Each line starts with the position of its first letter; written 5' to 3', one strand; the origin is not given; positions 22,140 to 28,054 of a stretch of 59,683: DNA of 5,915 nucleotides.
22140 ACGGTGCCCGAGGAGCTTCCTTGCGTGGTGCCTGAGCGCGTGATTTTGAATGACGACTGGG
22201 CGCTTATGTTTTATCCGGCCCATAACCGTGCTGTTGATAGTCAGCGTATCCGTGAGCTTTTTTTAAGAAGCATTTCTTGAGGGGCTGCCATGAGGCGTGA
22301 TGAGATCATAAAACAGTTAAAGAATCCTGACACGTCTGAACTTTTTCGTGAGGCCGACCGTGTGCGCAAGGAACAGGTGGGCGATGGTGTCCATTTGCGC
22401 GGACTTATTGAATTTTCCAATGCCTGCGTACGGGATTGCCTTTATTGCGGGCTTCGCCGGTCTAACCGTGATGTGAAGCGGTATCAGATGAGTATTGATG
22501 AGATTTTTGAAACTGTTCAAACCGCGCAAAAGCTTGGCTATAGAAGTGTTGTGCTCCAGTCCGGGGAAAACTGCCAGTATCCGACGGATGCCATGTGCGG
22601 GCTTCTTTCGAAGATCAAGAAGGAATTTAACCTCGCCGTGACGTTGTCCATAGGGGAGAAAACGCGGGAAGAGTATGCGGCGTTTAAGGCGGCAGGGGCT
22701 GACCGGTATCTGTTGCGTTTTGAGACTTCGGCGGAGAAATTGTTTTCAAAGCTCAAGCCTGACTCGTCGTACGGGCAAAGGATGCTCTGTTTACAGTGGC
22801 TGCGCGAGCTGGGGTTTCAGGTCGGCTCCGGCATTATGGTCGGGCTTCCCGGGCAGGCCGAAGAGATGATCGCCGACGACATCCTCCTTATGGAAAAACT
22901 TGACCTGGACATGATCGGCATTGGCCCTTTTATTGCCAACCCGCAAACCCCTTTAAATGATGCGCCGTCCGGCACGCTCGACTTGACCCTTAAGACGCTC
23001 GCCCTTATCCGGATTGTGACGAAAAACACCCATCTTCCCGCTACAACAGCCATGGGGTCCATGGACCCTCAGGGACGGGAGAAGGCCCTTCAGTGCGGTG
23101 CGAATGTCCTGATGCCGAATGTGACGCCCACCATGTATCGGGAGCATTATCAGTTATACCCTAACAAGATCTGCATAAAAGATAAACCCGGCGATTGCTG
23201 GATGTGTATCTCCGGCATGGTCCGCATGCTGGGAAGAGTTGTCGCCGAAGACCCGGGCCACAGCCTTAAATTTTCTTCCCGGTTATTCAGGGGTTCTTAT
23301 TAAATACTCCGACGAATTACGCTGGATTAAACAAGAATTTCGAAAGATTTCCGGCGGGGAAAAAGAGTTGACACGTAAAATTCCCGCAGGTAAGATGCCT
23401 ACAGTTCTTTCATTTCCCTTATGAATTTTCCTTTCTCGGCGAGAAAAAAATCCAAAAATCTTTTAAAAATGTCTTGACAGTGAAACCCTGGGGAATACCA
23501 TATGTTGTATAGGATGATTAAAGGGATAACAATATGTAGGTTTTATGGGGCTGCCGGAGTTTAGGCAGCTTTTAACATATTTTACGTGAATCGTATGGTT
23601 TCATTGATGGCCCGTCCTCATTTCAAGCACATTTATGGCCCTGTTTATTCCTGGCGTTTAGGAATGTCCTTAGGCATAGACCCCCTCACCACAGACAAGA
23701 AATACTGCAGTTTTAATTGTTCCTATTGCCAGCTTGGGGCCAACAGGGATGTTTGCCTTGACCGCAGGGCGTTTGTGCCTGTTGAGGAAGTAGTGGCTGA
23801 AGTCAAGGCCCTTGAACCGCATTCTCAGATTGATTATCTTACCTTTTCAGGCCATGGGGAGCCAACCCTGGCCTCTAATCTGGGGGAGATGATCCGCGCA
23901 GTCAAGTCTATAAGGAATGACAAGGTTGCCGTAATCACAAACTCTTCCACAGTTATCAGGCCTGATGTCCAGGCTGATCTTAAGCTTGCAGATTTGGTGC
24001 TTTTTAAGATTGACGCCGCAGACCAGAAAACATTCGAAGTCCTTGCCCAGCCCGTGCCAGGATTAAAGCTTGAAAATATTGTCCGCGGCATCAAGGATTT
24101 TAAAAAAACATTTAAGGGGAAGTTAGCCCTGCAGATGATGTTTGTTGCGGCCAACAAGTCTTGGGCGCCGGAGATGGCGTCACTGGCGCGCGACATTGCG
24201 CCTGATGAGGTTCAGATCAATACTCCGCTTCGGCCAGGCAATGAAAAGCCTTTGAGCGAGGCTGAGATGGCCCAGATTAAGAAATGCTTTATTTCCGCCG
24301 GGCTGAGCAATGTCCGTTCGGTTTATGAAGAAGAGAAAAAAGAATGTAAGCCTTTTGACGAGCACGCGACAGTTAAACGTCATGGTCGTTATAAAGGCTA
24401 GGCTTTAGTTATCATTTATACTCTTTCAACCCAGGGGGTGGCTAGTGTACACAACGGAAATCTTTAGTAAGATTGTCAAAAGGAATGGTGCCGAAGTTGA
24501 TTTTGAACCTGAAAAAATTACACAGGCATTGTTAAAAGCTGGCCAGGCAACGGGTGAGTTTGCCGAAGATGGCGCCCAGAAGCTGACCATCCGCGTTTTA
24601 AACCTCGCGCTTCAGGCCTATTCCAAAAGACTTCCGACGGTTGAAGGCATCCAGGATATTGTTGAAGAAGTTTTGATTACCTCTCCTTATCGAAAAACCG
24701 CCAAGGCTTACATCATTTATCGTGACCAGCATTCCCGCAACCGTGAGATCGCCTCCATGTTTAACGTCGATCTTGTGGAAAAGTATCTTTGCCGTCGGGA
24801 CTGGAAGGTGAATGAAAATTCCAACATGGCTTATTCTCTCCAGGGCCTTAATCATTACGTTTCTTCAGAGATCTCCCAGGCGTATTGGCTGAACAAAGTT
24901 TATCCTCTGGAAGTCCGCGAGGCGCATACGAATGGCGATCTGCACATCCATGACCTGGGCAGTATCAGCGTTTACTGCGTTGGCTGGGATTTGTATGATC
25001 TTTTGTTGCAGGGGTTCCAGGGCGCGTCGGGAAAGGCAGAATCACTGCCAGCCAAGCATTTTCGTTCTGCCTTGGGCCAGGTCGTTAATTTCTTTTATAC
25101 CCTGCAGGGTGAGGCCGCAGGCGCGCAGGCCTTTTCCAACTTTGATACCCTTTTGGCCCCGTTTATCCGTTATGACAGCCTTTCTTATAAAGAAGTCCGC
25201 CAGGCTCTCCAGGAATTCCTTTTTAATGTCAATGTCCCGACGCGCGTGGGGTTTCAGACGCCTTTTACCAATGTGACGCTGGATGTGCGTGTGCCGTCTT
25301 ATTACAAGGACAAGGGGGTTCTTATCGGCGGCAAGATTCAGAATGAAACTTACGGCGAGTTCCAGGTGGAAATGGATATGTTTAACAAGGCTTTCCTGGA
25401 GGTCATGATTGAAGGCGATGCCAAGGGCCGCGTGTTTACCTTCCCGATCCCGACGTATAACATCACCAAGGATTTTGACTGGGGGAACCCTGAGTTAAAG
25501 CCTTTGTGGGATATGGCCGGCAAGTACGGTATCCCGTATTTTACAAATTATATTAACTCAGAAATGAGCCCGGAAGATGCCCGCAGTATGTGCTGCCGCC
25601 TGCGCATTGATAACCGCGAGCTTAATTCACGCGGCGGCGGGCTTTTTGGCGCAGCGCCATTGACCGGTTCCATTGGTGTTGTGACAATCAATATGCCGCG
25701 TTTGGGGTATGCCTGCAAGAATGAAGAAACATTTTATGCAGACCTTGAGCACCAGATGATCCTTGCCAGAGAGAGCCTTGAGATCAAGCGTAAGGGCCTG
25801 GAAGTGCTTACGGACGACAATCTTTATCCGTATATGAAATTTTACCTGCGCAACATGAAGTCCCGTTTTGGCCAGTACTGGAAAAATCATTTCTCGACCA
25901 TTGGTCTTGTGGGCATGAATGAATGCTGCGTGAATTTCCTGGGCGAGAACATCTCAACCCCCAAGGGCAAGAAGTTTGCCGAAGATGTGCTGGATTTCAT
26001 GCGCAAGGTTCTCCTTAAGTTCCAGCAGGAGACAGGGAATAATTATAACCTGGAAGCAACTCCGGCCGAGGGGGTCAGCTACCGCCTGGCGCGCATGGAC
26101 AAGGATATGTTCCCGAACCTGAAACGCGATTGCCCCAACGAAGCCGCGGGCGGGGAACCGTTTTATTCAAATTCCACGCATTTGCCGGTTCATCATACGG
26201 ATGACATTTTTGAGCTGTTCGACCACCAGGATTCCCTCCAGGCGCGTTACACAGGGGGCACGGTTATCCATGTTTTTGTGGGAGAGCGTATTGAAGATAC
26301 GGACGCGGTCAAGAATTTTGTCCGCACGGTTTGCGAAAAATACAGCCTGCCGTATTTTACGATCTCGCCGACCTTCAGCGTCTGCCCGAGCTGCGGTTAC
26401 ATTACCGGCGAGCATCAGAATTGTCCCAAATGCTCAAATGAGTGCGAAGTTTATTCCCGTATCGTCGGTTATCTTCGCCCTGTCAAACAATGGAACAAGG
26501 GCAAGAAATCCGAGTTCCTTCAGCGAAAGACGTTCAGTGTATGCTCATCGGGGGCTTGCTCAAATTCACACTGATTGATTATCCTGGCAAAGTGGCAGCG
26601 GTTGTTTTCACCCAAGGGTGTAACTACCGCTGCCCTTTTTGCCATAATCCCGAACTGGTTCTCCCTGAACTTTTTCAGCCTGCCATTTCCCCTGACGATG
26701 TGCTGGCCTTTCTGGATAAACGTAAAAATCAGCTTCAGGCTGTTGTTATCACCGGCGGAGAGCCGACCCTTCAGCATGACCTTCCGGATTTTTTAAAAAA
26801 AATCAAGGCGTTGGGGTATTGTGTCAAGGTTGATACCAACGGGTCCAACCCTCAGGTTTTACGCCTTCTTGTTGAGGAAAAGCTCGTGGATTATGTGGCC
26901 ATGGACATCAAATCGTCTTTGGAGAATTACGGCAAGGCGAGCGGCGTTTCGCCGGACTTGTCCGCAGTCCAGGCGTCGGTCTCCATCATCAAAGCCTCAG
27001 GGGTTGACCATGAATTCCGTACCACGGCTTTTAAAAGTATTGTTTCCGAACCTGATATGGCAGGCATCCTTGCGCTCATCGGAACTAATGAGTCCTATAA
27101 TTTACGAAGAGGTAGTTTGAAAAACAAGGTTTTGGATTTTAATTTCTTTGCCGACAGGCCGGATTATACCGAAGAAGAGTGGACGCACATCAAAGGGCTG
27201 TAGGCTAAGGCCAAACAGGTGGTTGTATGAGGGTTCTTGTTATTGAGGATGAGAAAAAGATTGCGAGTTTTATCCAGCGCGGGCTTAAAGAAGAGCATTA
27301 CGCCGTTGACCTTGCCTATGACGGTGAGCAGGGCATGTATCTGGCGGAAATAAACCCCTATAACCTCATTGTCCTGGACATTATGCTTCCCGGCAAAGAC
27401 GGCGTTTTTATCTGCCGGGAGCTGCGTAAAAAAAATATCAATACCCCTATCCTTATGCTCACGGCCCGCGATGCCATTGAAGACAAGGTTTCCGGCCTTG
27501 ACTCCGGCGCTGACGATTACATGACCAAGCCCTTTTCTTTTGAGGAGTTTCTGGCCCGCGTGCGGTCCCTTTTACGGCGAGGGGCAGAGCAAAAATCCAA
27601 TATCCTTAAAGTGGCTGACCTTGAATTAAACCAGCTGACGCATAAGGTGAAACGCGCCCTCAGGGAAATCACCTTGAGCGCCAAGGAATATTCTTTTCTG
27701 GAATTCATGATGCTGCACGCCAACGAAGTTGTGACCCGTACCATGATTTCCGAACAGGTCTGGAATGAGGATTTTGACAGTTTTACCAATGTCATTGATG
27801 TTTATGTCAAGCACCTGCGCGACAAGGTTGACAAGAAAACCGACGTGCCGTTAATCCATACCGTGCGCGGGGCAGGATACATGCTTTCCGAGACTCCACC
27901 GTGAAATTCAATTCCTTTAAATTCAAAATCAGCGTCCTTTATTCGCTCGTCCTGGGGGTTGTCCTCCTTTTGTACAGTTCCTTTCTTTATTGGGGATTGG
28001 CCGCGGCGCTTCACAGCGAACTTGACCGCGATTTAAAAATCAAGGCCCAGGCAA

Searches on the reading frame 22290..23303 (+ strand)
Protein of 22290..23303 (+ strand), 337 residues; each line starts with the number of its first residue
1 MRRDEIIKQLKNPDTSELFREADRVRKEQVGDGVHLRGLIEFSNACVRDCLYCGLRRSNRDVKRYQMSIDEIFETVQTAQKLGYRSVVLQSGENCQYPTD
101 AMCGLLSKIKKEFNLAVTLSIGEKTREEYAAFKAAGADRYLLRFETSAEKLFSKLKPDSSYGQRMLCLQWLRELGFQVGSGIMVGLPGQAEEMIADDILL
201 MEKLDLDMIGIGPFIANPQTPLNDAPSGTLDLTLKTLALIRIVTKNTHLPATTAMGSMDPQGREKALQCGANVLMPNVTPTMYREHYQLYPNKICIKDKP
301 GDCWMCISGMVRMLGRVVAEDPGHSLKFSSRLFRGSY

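Call 68: search_protein_families(library=pfam, proteins=[window:22290-23303:+], max_evalue=0.00001)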
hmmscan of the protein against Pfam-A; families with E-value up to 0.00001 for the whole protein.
window:22290-23303:+ (337 aa): 1 family
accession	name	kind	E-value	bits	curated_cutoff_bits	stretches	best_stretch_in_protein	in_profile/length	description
PF04055.27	Radical_SAM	-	7.7e-21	75.4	29.5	1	40-198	1-163/166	Radical SAM superfamily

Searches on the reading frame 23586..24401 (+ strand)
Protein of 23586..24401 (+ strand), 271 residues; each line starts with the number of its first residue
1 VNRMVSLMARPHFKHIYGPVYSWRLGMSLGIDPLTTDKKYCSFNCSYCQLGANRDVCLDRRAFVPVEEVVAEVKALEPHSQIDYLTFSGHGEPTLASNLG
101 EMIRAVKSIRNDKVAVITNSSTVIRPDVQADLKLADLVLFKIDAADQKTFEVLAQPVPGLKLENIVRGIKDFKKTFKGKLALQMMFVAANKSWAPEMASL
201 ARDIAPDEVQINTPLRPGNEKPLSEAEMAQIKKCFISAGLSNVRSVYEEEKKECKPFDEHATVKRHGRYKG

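Call 68: search_protein_families(library=pfam, proteins=[window:23586-24401:+], max_evalue=0.00001)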
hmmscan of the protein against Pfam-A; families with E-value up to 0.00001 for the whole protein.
window:23586-24401:+ (271 aa): 1 family
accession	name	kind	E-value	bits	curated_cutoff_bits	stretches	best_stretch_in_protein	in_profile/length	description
PF04055.27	Radical_SAM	-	3.3e-13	50.6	29.5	1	40-180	6-144/166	Radical SAM superfamily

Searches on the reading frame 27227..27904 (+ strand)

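Call 68: search_protein_families(library=pfam, proteins=[window:27227-27904:+], max_evalue=0.00001)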
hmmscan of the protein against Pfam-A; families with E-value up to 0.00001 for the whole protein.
window:27227-27904:+ (225 aa): 2 families
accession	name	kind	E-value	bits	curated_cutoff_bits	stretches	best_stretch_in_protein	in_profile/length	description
PF00072.30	Response_reg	-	2.4e-27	95.8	30.2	1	3-113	1-111/111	Response regulator receiver domain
PF00486.34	Trans_reg_C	-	4.5e-25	88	26.2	1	146-220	2-77/77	Transcriptional regulatory protein, C terminal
